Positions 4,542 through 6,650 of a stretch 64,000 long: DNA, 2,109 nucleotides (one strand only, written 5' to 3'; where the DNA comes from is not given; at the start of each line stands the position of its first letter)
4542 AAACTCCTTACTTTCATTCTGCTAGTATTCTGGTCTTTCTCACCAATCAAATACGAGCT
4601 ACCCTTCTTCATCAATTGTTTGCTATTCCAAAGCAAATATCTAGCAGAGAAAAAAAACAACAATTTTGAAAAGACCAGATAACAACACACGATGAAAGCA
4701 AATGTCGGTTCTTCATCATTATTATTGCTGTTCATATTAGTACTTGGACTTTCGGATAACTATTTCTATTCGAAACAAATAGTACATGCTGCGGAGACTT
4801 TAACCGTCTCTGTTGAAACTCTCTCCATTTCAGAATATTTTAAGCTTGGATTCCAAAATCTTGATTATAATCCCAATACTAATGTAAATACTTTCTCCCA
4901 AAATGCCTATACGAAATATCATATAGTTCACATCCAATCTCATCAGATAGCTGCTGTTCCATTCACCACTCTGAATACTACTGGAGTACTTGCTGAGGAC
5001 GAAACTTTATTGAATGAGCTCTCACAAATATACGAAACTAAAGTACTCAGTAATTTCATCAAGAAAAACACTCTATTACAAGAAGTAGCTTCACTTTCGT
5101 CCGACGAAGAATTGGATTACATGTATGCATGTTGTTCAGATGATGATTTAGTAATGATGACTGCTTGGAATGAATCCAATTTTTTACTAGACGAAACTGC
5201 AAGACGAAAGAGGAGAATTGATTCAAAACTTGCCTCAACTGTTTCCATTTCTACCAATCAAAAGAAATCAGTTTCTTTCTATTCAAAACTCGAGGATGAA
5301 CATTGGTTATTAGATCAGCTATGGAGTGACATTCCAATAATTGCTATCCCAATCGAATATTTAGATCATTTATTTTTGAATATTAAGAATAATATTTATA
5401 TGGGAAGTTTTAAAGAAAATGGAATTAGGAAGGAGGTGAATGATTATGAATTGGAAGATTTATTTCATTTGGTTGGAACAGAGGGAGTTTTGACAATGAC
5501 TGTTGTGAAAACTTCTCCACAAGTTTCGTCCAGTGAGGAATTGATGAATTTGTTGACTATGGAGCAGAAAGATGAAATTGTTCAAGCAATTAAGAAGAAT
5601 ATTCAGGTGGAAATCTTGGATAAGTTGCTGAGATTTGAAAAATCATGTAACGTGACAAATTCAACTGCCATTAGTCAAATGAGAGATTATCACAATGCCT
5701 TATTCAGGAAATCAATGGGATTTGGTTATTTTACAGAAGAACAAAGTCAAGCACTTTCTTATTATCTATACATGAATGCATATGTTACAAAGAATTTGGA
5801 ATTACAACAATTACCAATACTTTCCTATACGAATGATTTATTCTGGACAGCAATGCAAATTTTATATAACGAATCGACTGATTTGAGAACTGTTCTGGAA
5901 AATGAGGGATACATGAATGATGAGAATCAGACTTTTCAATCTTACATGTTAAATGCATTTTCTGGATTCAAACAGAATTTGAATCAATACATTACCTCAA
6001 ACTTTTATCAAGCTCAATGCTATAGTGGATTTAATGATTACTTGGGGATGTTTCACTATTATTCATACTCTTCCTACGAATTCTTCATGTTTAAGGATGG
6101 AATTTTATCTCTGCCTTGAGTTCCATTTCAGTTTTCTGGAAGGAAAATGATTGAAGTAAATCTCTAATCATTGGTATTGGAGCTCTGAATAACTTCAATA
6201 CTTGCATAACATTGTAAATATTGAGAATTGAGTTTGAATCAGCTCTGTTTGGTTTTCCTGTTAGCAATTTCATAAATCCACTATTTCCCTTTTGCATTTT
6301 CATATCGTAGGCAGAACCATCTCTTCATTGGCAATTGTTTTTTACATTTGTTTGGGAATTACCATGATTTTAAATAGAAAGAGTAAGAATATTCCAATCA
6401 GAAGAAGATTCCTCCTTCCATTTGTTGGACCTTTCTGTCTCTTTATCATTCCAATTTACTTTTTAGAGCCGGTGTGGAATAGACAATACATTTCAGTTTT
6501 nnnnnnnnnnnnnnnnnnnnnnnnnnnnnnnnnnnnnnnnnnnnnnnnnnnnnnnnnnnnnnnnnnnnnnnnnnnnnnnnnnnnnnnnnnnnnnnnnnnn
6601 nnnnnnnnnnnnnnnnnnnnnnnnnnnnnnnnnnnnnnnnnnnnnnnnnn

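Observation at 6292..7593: Multipass (6-7 TM) membrane protein with C-terminal RGS box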

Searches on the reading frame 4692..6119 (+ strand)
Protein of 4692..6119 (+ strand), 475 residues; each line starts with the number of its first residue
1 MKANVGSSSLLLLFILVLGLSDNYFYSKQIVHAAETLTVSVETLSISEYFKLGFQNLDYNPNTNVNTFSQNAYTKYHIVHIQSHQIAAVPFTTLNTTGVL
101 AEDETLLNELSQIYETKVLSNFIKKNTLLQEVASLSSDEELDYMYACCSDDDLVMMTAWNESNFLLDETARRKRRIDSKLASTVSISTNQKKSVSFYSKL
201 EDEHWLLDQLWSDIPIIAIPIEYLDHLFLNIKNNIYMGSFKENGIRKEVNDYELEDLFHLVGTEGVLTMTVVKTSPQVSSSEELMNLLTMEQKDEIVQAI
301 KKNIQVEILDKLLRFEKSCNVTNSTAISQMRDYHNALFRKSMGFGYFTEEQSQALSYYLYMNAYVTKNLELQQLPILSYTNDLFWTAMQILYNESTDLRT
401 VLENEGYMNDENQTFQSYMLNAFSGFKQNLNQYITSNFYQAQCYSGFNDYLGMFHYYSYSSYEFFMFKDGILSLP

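Call 4: search_protein_families(library=pfam, proteins=[window:4692-6116:+], max_evalue=1)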
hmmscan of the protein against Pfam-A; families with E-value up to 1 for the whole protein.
window:4692-6116:+ (475 aa): 2 families
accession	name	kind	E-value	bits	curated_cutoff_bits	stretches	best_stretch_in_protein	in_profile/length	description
PF05542.16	DUF760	-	0.031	15.1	20.2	1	281-353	11-75/83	Protein of unknown function (DUF760)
PF20184.3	DUF6547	-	0.095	13.5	27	1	274-347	34-107/117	Family of unknown function (DUF6547)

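Call 43: find_encoding_contigs(protein=window:4692-6119:+, flank=3000, max_places=10)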
Protein window:4692-6119:+ (475 aa): no gene with exactly this product is on record in the collection.

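Call 53: find_homologous_proteins(query=window:4692-6116:+, max_evalue=0.001)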
Query window:4692-6116:+ (475 aa): 2 proteins with E <= 0.001 among 8000 candidates.
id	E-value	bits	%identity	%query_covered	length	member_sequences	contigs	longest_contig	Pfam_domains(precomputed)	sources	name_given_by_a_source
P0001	2.6e-171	589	100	57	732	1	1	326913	PF13540.13,PF25390.2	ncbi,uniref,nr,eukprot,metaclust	ncbi:predicted protein [Naegleria gruberi]|uniref:Predicted protein n=1 Tax=Naegleria gruberi TaxID=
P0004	1.5e-72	263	37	84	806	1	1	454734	PF00615.25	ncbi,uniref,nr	ncbi:hypothetical protein C9374_009004 [Naegleria lovaniensis]|uniref:RGS domain-containing protein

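Call 66: predict_structure(alignment_id=A3)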
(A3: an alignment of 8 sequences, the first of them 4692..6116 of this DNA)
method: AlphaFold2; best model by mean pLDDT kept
length: 475 residues; sequences in the alignment: 8
mean_pLDDT: 45.0   pTM: 0.45
mean pLDDT of the five models: 45.0, 43.8, 42.1, 39.1, 38.2
residues with pLDDT >= 90: 0; 70-90: 60; 50-70: 83; < 50: 332
segments of 3 or more residues with pLDDT < 50: 1-14, 19-34, 54-61, 63-72, 85-220, 225-227, 229-266, 318-328, 342-379, 410-413, 424-475
pLDDT, mean of each block of 10 residues (from residue 1): 35 45 35 57 62 47 43 61 49 30 40 37 37 31 26 34 33 28 24 24 28 40 50 43 43 42 48 71 73 81 79 58 43 57 40 39 38 37 72 75 62 50 48 41 34 29 29 25
secondary structure, 60 per line:
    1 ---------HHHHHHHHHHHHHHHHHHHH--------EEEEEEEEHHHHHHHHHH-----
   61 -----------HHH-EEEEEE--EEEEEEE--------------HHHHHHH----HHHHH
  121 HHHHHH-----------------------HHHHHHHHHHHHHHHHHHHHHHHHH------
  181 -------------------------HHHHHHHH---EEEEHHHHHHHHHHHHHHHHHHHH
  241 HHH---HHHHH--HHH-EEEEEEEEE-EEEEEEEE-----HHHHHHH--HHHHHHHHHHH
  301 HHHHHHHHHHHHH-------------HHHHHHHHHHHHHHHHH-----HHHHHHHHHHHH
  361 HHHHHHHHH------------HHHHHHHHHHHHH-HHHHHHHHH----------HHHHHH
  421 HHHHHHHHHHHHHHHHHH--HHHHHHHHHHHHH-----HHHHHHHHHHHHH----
elements in order: H10-29 E38-45 H46-55 E76-81 E84-90 H105-111 H116-126 H150-174 H206-213 E217-220 H221-243 H247-251 E258-266 E268-275 H281-287 H290-313 H327-343 H349-369 H382-394 H396-404 H415-438 H441-453 H459-471

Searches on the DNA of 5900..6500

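Call 62: search_rna_families(source=window, start=5900, end=6500, threshold=evalue, max_evalue=1)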
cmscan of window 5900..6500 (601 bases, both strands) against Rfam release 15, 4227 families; matches with E-value up to 1: 2.
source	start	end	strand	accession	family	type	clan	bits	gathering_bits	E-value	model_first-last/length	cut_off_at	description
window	6029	6095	-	RF00526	snoMe28S-U3344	Gene; snRNA; snoRNA; CD-box;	-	20.3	50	0.86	1-83/83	no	Small nucleolar RNA Me28S-U3344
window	6369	6427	+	RF02337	GlsR8_miR10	Gene; snRNA; snoRNA; CD-box;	-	18.3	100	0.34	1-70/70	no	Giardia snoRNA GlsR8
